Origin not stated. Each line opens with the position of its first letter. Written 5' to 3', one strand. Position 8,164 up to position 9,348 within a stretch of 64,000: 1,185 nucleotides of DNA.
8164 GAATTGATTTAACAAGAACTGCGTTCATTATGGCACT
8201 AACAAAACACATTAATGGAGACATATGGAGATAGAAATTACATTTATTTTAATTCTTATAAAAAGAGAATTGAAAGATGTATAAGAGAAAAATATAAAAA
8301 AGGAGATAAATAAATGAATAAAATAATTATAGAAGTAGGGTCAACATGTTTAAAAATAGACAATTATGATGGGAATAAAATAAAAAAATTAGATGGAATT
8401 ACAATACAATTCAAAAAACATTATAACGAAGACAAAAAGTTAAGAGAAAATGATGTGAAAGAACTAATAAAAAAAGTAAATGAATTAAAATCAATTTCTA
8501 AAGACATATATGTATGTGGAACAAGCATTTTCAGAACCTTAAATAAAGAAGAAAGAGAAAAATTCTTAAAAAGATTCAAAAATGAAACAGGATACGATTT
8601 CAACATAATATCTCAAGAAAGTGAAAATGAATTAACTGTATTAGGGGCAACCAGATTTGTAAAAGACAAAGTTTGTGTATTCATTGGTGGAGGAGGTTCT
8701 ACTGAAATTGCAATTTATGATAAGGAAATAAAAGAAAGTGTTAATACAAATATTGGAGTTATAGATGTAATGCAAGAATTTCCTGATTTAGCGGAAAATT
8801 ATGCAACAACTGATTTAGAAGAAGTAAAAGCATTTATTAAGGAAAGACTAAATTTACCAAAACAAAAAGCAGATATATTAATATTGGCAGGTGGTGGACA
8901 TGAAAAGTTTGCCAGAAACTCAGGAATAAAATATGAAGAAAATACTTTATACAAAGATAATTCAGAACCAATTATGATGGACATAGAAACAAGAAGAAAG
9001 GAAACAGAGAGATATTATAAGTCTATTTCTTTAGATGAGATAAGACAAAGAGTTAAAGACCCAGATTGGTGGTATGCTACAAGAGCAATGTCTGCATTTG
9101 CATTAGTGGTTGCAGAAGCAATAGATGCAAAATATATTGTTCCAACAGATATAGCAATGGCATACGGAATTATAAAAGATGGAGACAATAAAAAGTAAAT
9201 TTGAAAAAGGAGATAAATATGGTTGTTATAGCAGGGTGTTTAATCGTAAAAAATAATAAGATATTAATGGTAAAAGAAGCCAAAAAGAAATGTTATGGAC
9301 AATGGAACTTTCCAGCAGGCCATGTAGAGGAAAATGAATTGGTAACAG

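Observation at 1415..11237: Ppx/GppA-like gene family occurs as repeated modules with a variable downstream partner, including an internally deleted copy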

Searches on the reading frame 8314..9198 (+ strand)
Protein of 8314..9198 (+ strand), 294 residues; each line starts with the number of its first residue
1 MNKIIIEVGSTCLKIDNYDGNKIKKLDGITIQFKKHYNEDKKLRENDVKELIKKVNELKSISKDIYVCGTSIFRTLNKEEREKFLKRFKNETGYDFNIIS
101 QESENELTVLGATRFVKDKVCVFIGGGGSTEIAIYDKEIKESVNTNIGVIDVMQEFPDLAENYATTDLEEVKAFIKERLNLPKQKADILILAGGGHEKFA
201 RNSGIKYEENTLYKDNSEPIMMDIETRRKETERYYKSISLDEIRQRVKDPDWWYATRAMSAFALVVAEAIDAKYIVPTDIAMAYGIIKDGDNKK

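Call 6: search_protein_families(library=pfam, proteins=[window:8314-9198:+], max_evalue=0.01)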
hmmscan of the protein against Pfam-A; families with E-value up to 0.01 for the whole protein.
window:8314-9198:+ (294 aa): 1 family
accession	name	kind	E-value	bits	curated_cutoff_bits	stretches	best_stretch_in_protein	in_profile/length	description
PF02541.22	Ppx-GppA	-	4.4e-17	62.9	27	1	31-190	20-184/285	Ppx/GppA phosphatase family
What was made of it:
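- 8314..9198 (+): Ppx2, an intact Ppx/GppA-like gene (294 aa). PF02541 at 62.9 bits (call 6).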

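Call 13: find_homologous_proteins(query=window:8314-9198:+, max_evalue=0.00001)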
Query window:8314-9198:+ (294 aa): 1983 proteins with E <= 0.00001 among 4262 candidates; the best 120 are listed.
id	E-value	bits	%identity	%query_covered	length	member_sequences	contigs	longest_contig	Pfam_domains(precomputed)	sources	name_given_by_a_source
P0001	3.2e-182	622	97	100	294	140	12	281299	PF02541.23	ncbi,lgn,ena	-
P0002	1.8e-172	590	91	100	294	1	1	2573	PF02541.23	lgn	-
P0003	2.7e-167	573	88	100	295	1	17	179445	PF02541.23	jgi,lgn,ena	-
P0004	4.3e-162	556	87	98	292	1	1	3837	PF02541.23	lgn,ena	-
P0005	5.6e-162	556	87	98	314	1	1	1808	PF02541.23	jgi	-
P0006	7.9e-162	555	87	98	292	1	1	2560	PF02541.23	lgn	-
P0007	6.2e-161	553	86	98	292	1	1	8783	PF02541.23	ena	-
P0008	6.9e-161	552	86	98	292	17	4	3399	PF02541.23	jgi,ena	-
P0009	8.0e-161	552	86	98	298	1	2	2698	PF02541.23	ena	-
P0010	8.1e-161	552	85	98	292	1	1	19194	PF02541.23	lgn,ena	-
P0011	1.0e-160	552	86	98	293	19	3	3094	PF02541.23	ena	-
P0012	1.0e-160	552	86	98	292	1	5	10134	PF02541.23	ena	-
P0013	1.9e-160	551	85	98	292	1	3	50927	PF02541.23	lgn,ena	-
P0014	1.7e-159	548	85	98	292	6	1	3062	PF02541.23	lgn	-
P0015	2.1e-159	548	84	98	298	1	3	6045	PF02541.23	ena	-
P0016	3.8e-159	547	91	93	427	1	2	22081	PF01931.26,PF02541.23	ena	-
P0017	6.9e-159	546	84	98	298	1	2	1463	PF02541.23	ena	-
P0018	8.8e-159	545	84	98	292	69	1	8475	PF02541.23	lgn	-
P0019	1.0e-158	545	85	98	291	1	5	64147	PF02541.23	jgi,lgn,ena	-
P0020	1.5e-158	545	86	98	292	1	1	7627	PF02541.23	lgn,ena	-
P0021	1.7e-158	545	86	98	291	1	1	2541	PF02541.23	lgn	-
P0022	3.4e-158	544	85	98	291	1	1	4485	PF02541.23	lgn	-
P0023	5.9e-158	543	85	98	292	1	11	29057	PF02541.23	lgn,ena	-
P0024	7.5e-158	542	85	98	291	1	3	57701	PF02541.23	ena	-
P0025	9.0e-158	542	85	98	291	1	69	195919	PF02541.23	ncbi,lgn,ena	-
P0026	9.1e-158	542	85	98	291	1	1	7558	PF02541.23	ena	-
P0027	9.3e-158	542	84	98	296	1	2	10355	PF02541.23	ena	-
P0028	1.0e-157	542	85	97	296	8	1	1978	PF02541.23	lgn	-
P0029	1.1e-157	542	85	98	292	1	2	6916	PF02541.23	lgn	-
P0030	2.0e-157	541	85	98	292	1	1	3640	PF02541.23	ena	-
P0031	3.1e-157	540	85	98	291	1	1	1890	PF02541.23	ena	-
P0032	3.9e-157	540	85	98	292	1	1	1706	PF02541.23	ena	-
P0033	4.0e-157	540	85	98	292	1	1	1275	PF02541.23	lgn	-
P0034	6.0e-157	539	85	98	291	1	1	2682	PF02541.23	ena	-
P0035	6.0e-157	539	85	98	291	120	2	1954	PF02541.23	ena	-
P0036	6.6e-157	539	84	98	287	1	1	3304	PF02541.23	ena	-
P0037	7.2e-157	539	85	98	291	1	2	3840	PF02541.23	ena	-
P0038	7.4e-157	539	85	98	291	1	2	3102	PF02541.23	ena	-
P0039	9.7e-157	539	85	98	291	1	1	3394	PF02541.23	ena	-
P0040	9.7e-157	539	84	96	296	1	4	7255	PF02541.23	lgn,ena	-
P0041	1.0e-156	539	83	98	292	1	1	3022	PF02541.23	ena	-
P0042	1.1e-156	539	84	98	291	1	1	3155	PF02541.23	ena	-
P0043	1.3e-156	538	84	98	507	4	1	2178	PF01966.29,PF02541.23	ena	-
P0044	1.3e-156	538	84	98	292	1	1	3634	PF02541.23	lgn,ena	-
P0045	1.4e-156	538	84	98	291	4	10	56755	PF02541.23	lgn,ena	-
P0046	1.4e-156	538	84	98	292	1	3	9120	PF02541.23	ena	-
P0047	1.9e-156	538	85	98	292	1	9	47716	PF02541.23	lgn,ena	-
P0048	2.7e-156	537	84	98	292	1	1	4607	PF02541.23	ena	-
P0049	3.0e-156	537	83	98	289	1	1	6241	PF02541.23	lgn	-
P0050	4.0e-156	537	84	98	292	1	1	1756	PF02541.23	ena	-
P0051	7.6e-156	536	83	98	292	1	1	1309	PF02541.23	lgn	-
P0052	9.5e-156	536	83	98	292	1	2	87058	PF02541.23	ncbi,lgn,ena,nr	ncbi:MAG: hypothetical protein IKL55_00770 [Clostridia bacterium]|nr:hypothetical protein [Clostridi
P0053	1.5e-155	535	84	98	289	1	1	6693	PF02541.23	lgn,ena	-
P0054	1.8e-155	535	84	98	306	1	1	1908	PF02541.23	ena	-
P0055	1.8e-155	535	82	99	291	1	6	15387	PF02541.23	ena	-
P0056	1.8e-155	535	84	98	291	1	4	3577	PF02541.23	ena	-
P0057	2.0e-155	534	84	98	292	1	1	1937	PF02541.23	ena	-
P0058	2.0e-155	534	83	98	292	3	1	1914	PF02541.23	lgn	-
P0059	3.4e-155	534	82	99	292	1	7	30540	PF02541.23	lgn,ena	-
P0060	4.5e-155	533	82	98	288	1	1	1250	PF02541.23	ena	-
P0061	5.1e-155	533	84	98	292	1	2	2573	PF02541.23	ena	-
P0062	5.3e-155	533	84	98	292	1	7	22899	PF02541.23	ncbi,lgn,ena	-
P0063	5.4e-155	533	84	98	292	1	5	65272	PF02541.23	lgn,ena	-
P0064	5.4e-155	533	83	98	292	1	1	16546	PF02541.23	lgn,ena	-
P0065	7.7e-155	533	83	96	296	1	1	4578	PF02541.23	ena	-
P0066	7.7e-155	533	83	99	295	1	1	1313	PF02541.23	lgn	-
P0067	1.3e-154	532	84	98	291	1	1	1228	PF02541.23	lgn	-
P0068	1.4e-154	532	82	99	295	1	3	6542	PF02541.23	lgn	-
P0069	1.9e-154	531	81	98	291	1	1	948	PF02541.23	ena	-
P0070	2.0e-154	531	83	98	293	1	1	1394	PF02541.23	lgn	-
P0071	2.4e-154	531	83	98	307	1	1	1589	PF02541.23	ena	-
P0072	3.1e-154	531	82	98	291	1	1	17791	PF02541.23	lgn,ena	-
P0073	3.2e-154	531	84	98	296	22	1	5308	PF02541.23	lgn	-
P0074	3.9e-154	530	83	98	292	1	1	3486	PF02541.23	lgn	-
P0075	4.4e-154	530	84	98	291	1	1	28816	PF02541.23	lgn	-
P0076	4.9e-154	530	83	98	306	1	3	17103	PF02541.23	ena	-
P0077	5.6e-154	530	82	98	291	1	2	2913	PF02541.23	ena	-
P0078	7.9e-154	529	83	98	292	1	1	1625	PF02541.23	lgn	-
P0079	9.0e-154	529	83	98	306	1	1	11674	PF02541.23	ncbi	-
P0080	1.1e-153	529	82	98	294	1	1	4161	PF02541.23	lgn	-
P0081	1.1e-153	529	81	100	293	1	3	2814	PF02541.23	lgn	-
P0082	1.2e-153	529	83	98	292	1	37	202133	PF02541.23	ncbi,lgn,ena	-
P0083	1.4e-153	528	83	98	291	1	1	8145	PF02541.23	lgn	-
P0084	1.4e-153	528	82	98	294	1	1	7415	PF02541.23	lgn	-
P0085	1.5e-153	528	83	98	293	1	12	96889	PF02541.23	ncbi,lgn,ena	-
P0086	1.5e-153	528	83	98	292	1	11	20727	PF02541.23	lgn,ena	-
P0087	1.6e-153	528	83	98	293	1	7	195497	PF02541.23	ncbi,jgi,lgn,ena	-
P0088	1.6e-153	528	83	98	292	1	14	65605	PF02541.23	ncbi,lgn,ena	-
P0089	1.6e-153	528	83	98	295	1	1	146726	PF02541.23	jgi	-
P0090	1.7e-153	528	81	98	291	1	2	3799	PF02541.23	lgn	-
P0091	1.7e-153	528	82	98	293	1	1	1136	PF02541.23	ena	-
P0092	1.8e-153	528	84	98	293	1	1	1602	PF02541.23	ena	-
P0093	2.5e-153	528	81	99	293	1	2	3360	PF02541.23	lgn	-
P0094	2.9e-153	527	83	98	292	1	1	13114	PF02541.23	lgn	-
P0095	3.8e-153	527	82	98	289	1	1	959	PF02541.23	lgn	-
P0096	3.9e-153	527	81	99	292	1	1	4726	PF02541.23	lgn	-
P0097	4.0e-153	527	81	99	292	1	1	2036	PF02541.23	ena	-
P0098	4.2e-153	527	83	98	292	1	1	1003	PF02541.23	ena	-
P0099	4.2e-153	527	81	100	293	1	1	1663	PF02541.23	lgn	-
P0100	4.7e-153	527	82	98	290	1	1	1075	PF02541.23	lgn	-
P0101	5.2e-153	527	81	100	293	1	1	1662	PF02541.23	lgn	-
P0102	5.6e-153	526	83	98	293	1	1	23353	PF02541.23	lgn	-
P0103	5.6e-153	526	83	98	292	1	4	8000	PF02541.23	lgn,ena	-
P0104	5.7e-153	526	83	98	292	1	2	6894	PF02541.23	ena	-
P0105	5.8e-153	526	83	98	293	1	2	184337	PF02541.23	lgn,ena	-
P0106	5.8e-153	526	83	98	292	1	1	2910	PF02541.23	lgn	-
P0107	6.5e-153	526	82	99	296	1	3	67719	PF02541.23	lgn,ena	-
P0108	7.1e-153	526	81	99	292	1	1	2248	PF02541.23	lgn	-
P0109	8.5e-153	526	83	98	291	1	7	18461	PF02541.23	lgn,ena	-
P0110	8.8e-153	526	82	98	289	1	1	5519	PF02541.23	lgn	-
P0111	8.8e-153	526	83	98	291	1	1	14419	PF02541.23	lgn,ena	-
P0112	9.7e-153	526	82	99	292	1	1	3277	PF02541.23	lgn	-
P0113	1.0e-152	526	81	99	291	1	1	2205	PF02541.23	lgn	-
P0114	1.4e-152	525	83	98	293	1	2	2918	PF02541.23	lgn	-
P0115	1.5e-152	525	82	98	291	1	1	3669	PF02541.23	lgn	-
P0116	1.8e-152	525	80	99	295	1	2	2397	PF02541.23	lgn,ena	-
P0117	2.0e-152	525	81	99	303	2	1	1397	PF02541.23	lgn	-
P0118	2.2e-152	524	81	98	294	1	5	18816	PF02541.23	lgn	-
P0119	2.7e-152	524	81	100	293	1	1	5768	PF02541.23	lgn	-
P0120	2.9e-152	524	82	100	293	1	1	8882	PF02541.23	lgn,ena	-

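Call 14: find_encoding_contigs(protein=P0001, flank=10000, max_places=4)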
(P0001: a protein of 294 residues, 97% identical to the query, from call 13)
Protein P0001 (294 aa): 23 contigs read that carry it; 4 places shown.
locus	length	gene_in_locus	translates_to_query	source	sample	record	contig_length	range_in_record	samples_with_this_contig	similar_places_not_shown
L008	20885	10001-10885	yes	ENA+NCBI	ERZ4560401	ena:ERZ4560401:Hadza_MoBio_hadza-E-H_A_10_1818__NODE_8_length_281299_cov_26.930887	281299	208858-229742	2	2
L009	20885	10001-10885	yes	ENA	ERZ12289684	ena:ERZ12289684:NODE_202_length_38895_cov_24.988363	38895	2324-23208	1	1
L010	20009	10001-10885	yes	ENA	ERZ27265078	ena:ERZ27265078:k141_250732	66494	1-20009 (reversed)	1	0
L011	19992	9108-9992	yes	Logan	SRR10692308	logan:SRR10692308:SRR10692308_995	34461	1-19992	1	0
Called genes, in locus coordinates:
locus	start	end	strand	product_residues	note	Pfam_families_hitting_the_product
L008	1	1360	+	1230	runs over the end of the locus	PF24883:NPHP3_N (faint)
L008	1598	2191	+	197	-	PF13338:AbiEi_4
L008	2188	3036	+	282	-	PF08843:AbiEii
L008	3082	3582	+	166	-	PF04542:Sigma70_r2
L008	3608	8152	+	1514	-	-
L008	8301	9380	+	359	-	PF04055:Radical_SAM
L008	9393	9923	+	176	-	PF01931:NTPase_I-T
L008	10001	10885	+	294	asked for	PF02541:Ppx-GppA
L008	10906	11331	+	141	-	PF00293:NUDIX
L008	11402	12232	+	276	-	PF02463:SMC_N, PF13476:AAA_23 (weak), PF13175:AAA_15 (weak), PF00005:ABC_tran (weak), PF13304:AAA_21 (weak), PF13175:AAA_15, PF13304:AAA_21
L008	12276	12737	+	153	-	-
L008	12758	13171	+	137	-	PF15891:Nuc_deoxyri_tr2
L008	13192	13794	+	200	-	PF01300:Sua5_yciO_yrdC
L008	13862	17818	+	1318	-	PF13245:AAA_19 (faint), PF13604:AAA_30 (faint), PF01443:Viral_helicase1 (faint), PF13086:AAA_11 (weak), PF13087:AAA_12, PF13091:PLDc_2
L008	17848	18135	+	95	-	-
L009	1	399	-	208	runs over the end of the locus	PF01734:Patatin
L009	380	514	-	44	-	PF01734:Patatin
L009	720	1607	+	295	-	PF02541:Ppx-GppA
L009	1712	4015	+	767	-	-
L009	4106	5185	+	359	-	PF14175:YaaC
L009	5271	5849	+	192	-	PF22016:DUF6933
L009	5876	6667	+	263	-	-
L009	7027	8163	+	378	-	PF13784:Fic_N, PF02661:Fic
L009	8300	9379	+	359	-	PF04055:Radical_SAM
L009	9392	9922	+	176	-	PF01931:NTPase_I-T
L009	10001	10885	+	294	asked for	PF02541:Ppx-GppA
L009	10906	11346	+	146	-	PF00293:NUDIX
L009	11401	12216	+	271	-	PF02463:SMC_N (faint), PF13175:AAA_15 (weak), PF13476:AAA_23, PF00005:ABC_tran (weak), PF13175:AAA_15, PF13304:AAA_21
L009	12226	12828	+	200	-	PF01300:Sua5_yciO_yrdC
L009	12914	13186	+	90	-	PF01527:HTH_Tnp_1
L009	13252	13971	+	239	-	PF13276:HTH_21 (faint), PF00665:rve, PF13683:rve_3, PF13333:rve_2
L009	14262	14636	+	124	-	-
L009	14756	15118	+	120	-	-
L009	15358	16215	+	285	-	PF13551:HTH_29 (faint), PF13565:HTH_32 (weak), PF00665:rve, PF13610:DDE_Tnp_IS240 (faint), PF13683:rve_3 (weak)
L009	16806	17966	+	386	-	PF00664:ABC_membrane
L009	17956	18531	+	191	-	PF00005:ABC_tran, PF02463:SMC_N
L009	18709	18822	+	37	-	-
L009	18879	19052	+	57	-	PF13561:adh_short_C2 (weak)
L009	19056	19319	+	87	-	-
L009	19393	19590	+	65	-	PF12682:Flavodoxin_4 (weak)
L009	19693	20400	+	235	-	PF23023:Anti-Pycsar_Apyc1, PF00753:Lactamase_B (weak), PF12706:Lactamase_B_2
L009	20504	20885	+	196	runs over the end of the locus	-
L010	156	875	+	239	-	PF20772:TACO1_YebC_N, PF01709:Transcrip_reg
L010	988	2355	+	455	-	PF01938:TRAM, PF05958:tRNA_U5-meth_tr, PF02475:TRM5-TYW2_MTfase, PF03602:Cons_hypoth95 (weak), PF05175:MTS, PF06325:PrmA (weak), PF09445:Methyltransf_15, PF13847:Methyltransf_31, +1 more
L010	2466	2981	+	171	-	PF10688:Imp-YgjV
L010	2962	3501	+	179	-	PF00300:His_Phos_1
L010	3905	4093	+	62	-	PF00583:Acetyltransf_1, PF13508:Acetyltransf_7, PF13673:Acetyltransf_10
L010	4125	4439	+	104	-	PF00300:His_Phos_1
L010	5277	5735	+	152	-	PF13420:Acetyltransf_4, PF13673:Acetyltransf_10, PF00583:Acetyltransf_1, PF13508:Acetyltransf_7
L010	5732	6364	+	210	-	-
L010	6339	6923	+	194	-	-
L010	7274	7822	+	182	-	PF01327:Pep_deformylase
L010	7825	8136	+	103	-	PF21247:Fic-like_C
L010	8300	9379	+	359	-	PF04055:Radical_SAM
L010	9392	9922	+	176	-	PF01931:NTPase_I-T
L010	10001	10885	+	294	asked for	PF02541:Ppx-GppA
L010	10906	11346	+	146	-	PF00293:NUDIX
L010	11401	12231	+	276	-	PF02463:SMC_N (faint), PF13476:AAA_23 (faint), PF13175:AAA_15 (weak), PF00005:ABC_tran (weak), PF13175:AAA_15, PF13304:AAA_21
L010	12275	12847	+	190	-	-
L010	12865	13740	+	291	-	PF02541:Ppx-GppA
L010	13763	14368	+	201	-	PF01300:Sua5_yciO_yrdC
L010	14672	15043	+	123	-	-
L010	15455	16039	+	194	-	PF00664:ABC_membrane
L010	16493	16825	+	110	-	PF23023:Anti-Pycsar_Apyc1, PF00753:Lactamase_B (weak)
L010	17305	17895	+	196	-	-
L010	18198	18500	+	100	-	PF04018:VCA0040-like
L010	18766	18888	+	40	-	-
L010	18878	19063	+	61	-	-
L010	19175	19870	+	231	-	PF01569:PAP2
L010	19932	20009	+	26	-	?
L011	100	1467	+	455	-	PF01938:TRAM, PF05958:tRNA_U5-meth_tr, PF02475:TRM5-TYW2_MTfase, PF03602:Cons_hypoth95 (weak), PF05175:MTS (weak), PF06325:PrmA (weak), PF09445:Methyltransf_15, PF13847:Methyltransf_31, +1 more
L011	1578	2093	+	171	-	PF10688:Imp-YgjV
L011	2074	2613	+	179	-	PF00300:His_Phos_1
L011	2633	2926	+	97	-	-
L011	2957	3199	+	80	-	PF00583:Acetyltransf_1, PF13508:Acetyltransf_7, PF13527:Acetyltransf_9 (weak), PF13673:Acetyltransf_10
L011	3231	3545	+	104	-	PF00300:His_Phos_1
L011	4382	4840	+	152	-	PF13420:Acetyltransf_4, PF13673:Acetyltransf_10, PF00583:Acetyltransf_1, PF13508:Acetyltransf_7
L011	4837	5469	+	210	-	-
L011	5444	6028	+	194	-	-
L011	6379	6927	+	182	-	PF01327:Pep_deformylase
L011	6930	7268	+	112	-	PF21247:Fic-like_C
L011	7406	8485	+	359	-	PF04055:Radical_SAM, PF13353:Fer4_12 (faint)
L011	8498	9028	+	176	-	PF01931:NTPase_I-T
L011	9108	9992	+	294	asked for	PF02541:Ppx-GppA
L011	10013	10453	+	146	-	PF00293:NUDIX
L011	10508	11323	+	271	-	PF02463:SMC_N (faint), PF13175:AAA_15 (weak), PF13476:AAA_23 (weak), PF00005:ABC_tran (weak), PF13175:AAA_15, PF13304:AAA_21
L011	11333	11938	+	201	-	PF01300:Sua5_yciO_yrdC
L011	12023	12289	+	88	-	PF00398:RrnaAD (weak)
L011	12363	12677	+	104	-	-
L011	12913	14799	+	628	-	PF01381:HTH_3, PF12844:HTH_19, PF13560:HTH_31 (weak), PF15902:Sortilin-Vps10 (faint)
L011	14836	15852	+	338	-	-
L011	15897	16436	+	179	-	-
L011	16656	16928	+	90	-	-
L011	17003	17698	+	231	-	PF01569:PAP2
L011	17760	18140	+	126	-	PF01880:Desulfoferrodox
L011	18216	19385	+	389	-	PF00753:Lactamase_B, PF19583:ODP, PF12724:Flavodoxin_5 (weak)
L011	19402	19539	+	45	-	PF00301:Rubredoxin, PF21349:RUBY_RBDX (weak)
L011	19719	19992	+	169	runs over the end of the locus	PF00588:SpoU_methylase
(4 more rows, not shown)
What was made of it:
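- The downstream gene of Ppx1 differs between strains: SDR here, a 767-aa protein in L009 (call 14).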
